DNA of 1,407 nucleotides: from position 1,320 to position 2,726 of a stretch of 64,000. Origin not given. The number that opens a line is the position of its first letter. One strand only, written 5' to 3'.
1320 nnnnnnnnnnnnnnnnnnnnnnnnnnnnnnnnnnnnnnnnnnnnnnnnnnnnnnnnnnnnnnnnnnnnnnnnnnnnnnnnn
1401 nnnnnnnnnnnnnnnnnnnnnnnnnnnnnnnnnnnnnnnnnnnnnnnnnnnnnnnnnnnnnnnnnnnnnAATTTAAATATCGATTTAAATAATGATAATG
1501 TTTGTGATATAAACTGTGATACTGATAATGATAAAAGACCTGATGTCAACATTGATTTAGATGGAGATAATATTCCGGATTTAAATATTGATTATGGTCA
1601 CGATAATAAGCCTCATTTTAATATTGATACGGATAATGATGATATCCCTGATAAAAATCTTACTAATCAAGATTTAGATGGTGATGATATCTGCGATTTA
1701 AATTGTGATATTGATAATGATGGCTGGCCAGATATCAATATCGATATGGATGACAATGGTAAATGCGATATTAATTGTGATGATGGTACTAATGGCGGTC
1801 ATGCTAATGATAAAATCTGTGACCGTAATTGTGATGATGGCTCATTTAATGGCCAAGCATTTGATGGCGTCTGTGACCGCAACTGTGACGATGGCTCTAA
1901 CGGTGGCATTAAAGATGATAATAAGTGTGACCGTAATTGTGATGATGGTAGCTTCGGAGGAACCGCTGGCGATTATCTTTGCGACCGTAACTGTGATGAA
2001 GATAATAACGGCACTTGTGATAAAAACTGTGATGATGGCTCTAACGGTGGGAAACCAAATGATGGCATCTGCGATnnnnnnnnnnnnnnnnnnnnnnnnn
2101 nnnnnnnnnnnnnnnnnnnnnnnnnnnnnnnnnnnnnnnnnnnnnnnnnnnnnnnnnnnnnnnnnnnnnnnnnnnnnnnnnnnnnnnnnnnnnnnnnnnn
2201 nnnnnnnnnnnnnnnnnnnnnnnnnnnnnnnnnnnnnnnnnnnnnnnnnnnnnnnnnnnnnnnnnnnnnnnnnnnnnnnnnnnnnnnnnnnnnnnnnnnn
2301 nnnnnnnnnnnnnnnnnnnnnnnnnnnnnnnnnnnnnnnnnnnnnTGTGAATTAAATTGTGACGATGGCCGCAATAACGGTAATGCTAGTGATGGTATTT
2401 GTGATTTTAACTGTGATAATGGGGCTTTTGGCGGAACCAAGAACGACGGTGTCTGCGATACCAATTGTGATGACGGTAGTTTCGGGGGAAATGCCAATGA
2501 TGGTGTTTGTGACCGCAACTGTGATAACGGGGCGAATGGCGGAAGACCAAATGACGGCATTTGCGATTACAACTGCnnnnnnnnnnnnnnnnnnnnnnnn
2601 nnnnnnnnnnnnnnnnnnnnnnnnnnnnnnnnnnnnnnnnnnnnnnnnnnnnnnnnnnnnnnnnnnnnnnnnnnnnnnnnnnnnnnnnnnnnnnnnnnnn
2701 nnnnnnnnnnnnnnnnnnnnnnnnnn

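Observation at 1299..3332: SipW-adjacent 677-aa surface protein built from ~24 Asp/Cys-rich 20-aa calcium-binding-like repeats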

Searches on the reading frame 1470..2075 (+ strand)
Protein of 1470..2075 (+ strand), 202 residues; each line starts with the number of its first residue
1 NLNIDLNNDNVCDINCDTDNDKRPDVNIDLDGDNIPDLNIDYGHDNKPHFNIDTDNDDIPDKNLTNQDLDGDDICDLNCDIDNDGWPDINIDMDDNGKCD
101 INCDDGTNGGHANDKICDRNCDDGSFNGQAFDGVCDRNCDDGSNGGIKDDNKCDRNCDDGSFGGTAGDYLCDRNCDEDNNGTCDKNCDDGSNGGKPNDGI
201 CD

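Call 81: search_solved_structures(query=window:1470-2075:+, max_evalue=10, show_alignments=3)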
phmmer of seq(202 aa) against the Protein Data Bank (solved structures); distinct sequences matched with E-value up to 10: 0.

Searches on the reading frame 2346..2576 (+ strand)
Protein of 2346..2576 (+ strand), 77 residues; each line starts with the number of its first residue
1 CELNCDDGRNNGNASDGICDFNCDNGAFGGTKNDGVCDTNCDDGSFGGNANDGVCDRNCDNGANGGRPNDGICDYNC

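Call 59: predict_structure(alignment_id=A3)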
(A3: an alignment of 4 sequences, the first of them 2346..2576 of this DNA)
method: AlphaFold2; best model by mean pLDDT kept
length: 77 residues; sequences in the alignment: 4
mean_pLDDT: 53.4   pTM: 0.29
mean pLDDT of the five models: 53.4, 46.6, 44.8, 37.8, 36.1
residues with pLDDT >= 90: 0; 70-90: 0; 50-70: 66; < 50: 11
segments of 3 or more residues with pLDDT < 50: 1-4, 75-77
pLDDT, mean of each block of 10 residues (from residue 1): 46 56 58 57 55 57 52 44
secondary structure, 60 per line:
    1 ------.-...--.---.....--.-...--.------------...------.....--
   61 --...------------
elements in order: E18-22 E54-58
